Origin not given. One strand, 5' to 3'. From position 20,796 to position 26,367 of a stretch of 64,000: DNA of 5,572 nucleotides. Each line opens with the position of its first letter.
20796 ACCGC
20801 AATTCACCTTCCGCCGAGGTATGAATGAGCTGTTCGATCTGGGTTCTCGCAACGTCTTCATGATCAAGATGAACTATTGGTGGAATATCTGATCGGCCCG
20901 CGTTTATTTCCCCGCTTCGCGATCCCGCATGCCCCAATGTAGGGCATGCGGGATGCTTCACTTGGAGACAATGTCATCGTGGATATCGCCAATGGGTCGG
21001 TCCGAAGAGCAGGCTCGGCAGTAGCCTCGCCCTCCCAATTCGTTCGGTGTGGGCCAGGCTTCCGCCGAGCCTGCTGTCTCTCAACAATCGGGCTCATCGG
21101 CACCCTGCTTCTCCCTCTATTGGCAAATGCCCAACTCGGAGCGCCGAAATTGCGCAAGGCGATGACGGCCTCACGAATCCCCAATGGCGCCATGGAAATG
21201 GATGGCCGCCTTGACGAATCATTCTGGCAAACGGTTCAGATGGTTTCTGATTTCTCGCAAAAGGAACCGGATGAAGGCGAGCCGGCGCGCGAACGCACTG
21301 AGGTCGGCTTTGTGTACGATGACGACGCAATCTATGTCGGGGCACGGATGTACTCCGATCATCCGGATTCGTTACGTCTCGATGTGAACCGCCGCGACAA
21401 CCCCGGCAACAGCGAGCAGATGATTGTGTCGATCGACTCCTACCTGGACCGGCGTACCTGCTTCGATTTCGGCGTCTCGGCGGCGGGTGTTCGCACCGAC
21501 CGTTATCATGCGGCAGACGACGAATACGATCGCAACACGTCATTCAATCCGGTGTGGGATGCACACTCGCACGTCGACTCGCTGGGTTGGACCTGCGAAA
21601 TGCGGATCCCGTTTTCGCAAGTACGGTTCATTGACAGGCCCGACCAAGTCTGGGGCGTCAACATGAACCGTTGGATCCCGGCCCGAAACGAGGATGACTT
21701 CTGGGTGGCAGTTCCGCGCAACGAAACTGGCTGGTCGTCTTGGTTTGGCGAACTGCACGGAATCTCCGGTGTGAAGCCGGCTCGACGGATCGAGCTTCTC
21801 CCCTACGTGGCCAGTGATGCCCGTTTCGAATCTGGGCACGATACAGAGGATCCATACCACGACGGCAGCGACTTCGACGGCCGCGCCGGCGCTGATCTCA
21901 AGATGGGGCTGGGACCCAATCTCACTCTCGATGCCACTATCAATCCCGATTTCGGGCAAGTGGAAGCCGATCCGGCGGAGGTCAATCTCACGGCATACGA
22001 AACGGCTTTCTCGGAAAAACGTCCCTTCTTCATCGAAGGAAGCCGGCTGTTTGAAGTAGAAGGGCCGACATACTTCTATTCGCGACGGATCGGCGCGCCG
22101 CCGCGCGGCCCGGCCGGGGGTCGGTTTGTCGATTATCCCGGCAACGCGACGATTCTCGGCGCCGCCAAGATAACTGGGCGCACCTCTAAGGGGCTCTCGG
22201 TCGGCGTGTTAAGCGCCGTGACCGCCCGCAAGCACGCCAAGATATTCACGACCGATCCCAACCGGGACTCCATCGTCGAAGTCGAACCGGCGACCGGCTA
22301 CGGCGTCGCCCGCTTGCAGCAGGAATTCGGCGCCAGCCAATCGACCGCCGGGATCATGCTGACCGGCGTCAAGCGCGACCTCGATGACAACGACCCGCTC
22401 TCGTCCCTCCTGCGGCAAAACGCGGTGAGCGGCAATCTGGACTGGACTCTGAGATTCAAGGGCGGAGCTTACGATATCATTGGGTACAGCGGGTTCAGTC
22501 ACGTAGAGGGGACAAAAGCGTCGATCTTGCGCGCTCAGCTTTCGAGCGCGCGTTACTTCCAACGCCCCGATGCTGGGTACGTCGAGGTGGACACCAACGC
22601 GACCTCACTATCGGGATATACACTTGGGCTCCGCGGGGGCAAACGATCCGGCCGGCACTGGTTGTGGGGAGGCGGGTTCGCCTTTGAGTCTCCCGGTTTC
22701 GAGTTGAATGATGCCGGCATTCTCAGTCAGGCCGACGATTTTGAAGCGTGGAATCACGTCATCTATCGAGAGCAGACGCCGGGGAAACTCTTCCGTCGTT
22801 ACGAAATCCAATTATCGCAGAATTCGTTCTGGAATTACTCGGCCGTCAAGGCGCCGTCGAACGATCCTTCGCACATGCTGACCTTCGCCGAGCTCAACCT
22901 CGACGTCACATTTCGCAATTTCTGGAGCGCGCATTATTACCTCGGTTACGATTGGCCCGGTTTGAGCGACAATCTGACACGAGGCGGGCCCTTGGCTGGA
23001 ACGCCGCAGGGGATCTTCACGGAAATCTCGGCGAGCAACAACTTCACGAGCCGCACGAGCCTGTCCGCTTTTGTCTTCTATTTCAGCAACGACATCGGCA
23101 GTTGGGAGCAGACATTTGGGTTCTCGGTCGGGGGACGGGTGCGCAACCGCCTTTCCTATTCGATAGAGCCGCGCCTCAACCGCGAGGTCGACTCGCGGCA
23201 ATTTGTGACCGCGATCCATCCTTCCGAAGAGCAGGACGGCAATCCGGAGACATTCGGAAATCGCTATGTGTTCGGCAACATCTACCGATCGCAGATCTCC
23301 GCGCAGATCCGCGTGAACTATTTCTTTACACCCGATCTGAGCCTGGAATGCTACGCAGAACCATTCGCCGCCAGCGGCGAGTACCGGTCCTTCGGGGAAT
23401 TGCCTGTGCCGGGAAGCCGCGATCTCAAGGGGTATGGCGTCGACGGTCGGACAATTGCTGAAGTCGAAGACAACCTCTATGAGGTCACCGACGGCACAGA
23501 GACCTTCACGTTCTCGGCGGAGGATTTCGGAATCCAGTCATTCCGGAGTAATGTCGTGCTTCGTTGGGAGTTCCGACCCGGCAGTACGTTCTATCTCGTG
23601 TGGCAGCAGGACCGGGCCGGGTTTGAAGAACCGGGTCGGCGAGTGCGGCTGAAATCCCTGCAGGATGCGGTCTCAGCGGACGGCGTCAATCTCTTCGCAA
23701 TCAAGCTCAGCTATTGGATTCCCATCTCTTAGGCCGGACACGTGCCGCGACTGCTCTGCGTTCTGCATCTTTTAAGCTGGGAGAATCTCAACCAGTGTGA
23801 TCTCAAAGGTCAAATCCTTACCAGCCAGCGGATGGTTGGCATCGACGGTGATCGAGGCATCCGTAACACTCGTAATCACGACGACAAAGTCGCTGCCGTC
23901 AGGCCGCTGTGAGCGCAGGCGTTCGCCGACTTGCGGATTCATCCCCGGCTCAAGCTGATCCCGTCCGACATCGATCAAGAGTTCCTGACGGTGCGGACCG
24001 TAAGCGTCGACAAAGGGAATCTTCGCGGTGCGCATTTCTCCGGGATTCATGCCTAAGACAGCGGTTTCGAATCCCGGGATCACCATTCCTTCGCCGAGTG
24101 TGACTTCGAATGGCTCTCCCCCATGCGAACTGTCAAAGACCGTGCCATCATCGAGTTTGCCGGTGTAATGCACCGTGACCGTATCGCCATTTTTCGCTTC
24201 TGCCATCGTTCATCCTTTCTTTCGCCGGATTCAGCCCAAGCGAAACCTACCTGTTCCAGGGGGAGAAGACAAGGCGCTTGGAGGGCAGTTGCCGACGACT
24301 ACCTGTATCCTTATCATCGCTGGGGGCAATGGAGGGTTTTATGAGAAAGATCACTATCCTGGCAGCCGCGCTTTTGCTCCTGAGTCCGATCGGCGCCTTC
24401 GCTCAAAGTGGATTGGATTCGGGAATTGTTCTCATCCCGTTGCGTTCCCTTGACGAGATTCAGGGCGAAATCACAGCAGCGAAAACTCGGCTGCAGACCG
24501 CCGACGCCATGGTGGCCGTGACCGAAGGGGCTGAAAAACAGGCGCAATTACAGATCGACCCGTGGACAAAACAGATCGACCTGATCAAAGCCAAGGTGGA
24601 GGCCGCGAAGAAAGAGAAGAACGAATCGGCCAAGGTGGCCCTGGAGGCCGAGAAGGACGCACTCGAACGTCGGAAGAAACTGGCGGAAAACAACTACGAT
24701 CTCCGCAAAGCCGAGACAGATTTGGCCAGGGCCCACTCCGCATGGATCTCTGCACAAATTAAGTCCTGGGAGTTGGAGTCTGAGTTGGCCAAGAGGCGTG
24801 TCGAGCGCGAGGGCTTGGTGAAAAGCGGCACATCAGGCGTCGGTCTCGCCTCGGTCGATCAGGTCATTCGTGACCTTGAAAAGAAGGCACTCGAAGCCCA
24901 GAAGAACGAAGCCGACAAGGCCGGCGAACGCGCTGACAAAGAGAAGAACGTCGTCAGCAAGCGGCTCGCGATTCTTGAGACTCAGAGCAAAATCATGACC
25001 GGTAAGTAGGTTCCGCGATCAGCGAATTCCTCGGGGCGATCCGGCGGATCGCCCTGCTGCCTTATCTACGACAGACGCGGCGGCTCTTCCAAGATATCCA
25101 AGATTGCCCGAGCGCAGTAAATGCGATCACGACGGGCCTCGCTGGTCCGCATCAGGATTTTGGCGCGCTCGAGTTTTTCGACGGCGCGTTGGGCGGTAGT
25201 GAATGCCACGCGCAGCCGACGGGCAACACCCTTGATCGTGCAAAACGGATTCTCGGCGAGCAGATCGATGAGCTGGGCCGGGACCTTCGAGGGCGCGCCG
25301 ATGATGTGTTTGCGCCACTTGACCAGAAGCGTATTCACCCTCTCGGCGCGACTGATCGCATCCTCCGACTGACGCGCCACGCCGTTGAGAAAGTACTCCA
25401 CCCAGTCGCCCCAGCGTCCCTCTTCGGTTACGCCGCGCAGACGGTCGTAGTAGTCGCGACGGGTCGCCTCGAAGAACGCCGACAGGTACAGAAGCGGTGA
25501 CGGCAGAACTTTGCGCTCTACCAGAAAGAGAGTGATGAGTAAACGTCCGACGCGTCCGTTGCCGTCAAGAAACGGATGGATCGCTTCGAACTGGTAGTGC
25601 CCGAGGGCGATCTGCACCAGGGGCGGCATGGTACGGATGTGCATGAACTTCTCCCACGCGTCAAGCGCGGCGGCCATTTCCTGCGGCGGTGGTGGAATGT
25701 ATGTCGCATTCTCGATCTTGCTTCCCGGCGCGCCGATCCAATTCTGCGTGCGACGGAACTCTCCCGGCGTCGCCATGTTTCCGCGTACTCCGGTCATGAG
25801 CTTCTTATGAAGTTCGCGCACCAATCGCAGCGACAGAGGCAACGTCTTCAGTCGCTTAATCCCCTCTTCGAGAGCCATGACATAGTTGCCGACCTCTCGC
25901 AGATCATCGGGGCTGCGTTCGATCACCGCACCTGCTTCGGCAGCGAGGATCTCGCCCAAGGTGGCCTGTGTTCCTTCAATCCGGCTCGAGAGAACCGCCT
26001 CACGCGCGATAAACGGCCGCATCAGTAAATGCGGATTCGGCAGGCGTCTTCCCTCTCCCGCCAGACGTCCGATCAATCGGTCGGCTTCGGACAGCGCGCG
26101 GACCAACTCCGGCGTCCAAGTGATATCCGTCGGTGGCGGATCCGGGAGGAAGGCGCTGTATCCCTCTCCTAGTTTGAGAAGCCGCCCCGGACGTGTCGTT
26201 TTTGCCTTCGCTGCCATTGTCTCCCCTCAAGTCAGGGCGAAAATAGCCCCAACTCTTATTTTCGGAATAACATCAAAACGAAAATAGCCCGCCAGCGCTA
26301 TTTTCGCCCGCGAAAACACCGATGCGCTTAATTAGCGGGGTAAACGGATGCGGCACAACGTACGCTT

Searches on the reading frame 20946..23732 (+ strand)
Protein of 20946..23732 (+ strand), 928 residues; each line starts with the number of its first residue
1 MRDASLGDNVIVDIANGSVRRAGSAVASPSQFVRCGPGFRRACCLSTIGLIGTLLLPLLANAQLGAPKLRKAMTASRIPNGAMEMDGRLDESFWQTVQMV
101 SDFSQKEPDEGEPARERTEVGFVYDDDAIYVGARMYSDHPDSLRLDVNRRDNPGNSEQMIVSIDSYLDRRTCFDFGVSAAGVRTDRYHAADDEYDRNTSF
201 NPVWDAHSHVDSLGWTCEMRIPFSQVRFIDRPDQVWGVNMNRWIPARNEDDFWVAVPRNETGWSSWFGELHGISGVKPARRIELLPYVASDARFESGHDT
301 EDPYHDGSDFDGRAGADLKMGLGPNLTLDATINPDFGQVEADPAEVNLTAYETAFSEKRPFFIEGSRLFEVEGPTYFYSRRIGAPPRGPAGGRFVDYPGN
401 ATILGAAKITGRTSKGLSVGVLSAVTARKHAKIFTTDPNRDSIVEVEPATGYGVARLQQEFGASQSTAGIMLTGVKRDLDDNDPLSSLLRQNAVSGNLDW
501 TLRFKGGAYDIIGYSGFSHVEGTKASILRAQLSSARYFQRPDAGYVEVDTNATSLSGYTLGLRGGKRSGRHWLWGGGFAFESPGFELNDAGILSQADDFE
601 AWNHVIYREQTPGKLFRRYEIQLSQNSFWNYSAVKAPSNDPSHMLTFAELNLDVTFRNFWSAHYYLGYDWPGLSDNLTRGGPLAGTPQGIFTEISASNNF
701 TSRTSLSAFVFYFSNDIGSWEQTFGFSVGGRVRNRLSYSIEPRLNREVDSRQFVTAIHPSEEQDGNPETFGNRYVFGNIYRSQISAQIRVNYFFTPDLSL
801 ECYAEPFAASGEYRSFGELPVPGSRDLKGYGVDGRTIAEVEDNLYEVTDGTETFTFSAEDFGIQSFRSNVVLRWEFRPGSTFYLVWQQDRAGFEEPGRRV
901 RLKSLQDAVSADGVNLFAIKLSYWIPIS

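Call 30: search_protein_families(library=pfam, proteins=[window:20946-23732:+], max_evalue=0.0001)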
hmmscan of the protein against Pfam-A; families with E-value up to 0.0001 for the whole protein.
window:20946-23732:+ (928 aa): 1 family
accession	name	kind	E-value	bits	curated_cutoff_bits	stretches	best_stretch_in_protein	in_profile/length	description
PF19313.5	DUF5916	-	4e-67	227.7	22.6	1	279-925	2-563/572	Domain of unknown function (DUF5916)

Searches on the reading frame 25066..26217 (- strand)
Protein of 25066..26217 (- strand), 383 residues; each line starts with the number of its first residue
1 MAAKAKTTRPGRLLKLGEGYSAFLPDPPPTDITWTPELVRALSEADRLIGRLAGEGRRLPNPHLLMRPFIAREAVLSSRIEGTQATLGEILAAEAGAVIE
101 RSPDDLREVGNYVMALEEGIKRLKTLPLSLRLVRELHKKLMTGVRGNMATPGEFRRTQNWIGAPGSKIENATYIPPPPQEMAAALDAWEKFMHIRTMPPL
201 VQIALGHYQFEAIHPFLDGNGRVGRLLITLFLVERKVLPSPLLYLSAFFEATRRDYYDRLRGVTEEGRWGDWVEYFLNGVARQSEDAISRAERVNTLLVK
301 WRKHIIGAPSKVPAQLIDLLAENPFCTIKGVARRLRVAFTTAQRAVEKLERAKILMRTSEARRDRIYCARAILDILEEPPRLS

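Call 30: search_protein_families(library=pfam, proteins=[window:25066-26217:-], max_evalue=0.0001)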
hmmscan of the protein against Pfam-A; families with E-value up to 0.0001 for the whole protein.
window:25066-26217:- (383 aa): 2 families
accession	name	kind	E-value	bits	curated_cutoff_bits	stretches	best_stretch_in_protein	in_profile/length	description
PF13784.11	Fic_N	-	3.1e-24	85.2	26.7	1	40-120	2-81/82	Fic/DOC family N-terminal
PF02661.23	Fic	-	4.1e-22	79.3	24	1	127-232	1-93/93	Fic/DOC family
